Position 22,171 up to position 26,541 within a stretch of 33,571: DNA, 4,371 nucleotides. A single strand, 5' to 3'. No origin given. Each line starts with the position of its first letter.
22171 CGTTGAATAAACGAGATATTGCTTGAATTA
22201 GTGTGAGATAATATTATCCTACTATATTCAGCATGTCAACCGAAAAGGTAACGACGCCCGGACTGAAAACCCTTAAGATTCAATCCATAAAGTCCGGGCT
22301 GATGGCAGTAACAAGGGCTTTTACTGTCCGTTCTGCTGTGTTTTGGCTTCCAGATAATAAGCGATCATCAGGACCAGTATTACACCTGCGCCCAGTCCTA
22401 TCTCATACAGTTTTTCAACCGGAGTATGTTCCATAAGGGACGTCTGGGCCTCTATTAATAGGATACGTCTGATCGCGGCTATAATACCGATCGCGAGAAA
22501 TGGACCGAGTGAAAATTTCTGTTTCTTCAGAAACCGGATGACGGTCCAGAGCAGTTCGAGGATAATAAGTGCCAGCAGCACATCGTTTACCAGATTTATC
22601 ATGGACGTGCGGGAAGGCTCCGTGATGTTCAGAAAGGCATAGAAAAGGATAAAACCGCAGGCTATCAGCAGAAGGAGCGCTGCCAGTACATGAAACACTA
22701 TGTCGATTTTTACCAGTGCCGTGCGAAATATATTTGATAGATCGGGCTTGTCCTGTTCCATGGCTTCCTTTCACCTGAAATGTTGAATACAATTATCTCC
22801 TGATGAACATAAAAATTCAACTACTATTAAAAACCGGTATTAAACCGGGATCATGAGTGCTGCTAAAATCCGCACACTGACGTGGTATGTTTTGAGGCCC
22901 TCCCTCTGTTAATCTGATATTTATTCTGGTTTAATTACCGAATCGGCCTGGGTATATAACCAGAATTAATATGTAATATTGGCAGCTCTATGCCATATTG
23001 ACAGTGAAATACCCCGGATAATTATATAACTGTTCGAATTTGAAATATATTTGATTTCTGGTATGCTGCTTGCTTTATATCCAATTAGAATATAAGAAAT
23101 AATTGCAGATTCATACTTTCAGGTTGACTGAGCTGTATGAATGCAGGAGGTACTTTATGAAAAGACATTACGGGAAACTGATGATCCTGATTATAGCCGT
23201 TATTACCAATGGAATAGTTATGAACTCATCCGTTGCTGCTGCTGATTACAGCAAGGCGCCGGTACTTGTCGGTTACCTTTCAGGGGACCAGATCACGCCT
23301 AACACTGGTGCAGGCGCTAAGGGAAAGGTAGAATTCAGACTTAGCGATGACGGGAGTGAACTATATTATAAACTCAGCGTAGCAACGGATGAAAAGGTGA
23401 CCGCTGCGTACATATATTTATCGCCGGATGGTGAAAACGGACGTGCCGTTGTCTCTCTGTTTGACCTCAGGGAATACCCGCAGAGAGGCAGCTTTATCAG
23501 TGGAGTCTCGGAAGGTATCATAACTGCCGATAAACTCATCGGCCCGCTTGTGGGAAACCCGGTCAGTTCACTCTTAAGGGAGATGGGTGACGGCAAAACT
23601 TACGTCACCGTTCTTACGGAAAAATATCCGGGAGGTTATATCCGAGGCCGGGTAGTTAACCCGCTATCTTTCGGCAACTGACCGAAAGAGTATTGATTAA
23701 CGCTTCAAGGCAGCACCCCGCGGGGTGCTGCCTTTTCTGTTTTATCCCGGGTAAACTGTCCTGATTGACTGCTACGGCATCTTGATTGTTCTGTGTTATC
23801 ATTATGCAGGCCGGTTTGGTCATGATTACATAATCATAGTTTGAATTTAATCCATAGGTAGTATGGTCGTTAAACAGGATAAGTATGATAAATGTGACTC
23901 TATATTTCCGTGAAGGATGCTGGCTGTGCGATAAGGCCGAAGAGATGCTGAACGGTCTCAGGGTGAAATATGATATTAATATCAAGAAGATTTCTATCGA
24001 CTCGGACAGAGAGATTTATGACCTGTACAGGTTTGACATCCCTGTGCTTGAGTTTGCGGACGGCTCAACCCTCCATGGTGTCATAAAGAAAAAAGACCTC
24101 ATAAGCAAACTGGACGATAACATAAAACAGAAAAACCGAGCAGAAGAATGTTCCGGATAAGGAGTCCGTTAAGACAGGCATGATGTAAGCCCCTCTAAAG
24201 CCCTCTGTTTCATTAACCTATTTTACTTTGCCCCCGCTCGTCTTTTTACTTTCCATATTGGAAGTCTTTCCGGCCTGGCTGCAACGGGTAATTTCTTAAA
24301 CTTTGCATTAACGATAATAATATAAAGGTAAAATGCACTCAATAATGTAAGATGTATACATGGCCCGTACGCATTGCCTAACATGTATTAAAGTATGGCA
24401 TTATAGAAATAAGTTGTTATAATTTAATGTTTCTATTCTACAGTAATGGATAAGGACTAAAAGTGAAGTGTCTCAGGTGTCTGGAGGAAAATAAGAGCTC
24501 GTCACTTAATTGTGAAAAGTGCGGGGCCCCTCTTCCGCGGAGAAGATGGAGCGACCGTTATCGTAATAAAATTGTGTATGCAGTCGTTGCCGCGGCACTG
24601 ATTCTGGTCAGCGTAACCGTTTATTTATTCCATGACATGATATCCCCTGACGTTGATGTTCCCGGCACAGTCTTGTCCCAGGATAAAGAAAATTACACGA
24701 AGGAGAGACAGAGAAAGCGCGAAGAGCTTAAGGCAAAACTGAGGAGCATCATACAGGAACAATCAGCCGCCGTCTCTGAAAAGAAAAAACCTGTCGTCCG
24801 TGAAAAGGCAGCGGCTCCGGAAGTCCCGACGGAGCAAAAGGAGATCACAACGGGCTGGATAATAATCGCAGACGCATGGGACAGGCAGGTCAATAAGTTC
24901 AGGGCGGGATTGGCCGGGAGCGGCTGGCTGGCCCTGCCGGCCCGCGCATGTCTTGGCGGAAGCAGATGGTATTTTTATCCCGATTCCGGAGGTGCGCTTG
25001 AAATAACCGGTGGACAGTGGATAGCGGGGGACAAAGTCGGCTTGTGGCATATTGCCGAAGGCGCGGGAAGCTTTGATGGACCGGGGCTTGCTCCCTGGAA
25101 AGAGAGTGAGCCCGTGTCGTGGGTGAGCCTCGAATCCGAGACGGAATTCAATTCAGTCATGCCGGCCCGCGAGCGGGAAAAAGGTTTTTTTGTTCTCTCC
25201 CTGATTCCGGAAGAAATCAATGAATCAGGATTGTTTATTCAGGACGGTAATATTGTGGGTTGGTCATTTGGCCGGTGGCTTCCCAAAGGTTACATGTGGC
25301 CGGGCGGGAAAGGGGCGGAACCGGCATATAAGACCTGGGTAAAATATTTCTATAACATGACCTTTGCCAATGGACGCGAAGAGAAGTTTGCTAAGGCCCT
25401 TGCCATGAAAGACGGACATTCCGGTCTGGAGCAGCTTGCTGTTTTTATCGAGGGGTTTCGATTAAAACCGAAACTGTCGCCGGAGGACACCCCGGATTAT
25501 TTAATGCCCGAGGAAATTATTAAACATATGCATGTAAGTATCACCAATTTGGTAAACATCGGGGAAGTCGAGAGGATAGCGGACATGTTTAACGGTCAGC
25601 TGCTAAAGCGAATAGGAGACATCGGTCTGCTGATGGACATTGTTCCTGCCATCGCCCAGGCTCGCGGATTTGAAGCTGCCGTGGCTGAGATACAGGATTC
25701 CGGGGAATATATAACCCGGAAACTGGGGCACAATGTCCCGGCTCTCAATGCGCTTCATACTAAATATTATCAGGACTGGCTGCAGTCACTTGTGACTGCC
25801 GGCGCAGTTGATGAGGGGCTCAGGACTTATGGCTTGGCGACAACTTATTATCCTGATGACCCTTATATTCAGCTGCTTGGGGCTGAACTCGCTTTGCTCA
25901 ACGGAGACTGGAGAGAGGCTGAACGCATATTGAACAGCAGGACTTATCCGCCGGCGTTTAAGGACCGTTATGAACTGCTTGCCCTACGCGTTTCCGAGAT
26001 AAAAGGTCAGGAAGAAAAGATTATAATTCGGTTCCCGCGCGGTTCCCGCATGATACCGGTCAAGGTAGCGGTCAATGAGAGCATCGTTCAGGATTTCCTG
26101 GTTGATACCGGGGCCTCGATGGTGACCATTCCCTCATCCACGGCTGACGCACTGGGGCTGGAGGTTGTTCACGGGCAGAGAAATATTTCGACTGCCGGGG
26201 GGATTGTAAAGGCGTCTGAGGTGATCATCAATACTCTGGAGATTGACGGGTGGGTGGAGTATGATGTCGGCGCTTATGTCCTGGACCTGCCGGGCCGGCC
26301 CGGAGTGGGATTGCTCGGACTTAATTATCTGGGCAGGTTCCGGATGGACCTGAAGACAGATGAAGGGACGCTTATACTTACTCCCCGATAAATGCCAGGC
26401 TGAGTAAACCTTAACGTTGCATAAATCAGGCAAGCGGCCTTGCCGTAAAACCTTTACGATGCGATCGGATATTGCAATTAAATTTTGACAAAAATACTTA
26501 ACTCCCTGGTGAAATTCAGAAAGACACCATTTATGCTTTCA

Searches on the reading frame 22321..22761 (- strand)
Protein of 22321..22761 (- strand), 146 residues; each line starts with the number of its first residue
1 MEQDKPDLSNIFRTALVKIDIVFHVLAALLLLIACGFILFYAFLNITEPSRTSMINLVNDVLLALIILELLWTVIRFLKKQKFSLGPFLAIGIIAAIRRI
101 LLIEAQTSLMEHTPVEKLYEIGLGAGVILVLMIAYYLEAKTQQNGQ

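Call 47: search_protein_families(library=pfam, proteins=[window:22321-22761:-], max_evalue=0.001)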
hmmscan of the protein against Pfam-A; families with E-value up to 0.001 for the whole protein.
window:22321-22761:- (146 aa): 1 family
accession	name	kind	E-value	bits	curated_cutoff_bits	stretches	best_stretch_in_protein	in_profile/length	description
PF06146.17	PsiE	-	2.9e-13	50.5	23.9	1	22-142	5-121/122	Phosphate-starvation-inducible E family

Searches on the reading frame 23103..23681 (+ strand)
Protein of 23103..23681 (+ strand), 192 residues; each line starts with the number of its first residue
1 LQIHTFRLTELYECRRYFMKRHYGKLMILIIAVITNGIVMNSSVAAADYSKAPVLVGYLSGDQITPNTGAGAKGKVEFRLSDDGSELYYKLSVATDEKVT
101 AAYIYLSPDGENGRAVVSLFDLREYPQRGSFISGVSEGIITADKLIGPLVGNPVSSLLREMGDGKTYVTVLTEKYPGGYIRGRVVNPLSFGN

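Call 48: search_protein_families(library=pfam, proteins=[window:23103-23681:+], max_evalue=0.001)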
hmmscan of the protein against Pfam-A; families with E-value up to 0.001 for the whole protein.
window:23103-23681:+ (192 aa): 1 family
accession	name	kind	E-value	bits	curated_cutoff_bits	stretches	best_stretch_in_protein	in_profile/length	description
PF07452.17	CHRD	-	1.8e-14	55.1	24.1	1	59-184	5-117/117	CHRD domain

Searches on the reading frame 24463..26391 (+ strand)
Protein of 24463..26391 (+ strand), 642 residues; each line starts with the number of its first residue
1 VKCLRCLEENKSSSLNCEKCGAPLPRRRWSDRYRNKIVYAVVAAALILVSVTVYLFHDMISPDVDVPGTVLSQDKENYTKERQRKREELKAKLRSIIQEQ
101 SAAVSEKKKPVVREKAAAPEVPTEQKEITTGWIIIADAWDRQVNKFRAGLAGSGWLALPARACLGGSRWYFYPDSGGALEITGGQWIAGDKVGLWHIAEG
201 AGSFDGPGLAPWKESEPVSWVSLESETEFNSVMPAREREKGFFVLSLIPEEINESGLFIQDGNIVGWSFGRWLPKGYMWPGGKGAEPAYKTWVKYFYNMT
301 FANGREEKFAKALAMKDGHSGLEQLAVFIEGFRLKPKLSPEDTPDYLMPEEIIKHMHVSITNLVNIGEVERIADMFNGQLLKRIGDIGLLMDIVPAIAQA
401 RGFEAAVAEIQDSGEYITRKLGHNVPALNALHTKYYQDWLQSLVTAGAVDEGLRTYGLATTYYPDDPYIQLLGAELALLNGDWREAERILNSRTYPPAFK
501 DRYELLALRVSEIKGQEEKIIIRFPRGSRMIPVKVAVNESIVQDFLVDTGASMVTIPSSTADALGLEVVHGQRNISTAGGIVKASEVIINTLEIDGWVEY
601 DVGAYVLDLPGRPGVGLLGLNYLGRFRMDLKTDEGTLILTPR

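Call 48: search_protein_families(library=pfam, proteins=[window:24463-26391:+], max_evalue=0.001)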
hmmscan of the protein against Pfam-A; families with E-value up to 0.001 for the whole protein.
window:24463-26391:+ (642 aa): 2 families
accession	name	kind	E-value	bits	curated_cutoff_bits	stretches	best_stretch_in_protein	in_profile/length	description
PF13650.11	Asp_protease_2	-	1.2e-17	64.9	24.3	1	533-621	1-89/90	Aspartyl protease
PF13975.11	gag-asp_proteas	-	4.2e-16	59.8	28.2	1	533-625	1-92/92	gag-polyprotein putative aspartyl protease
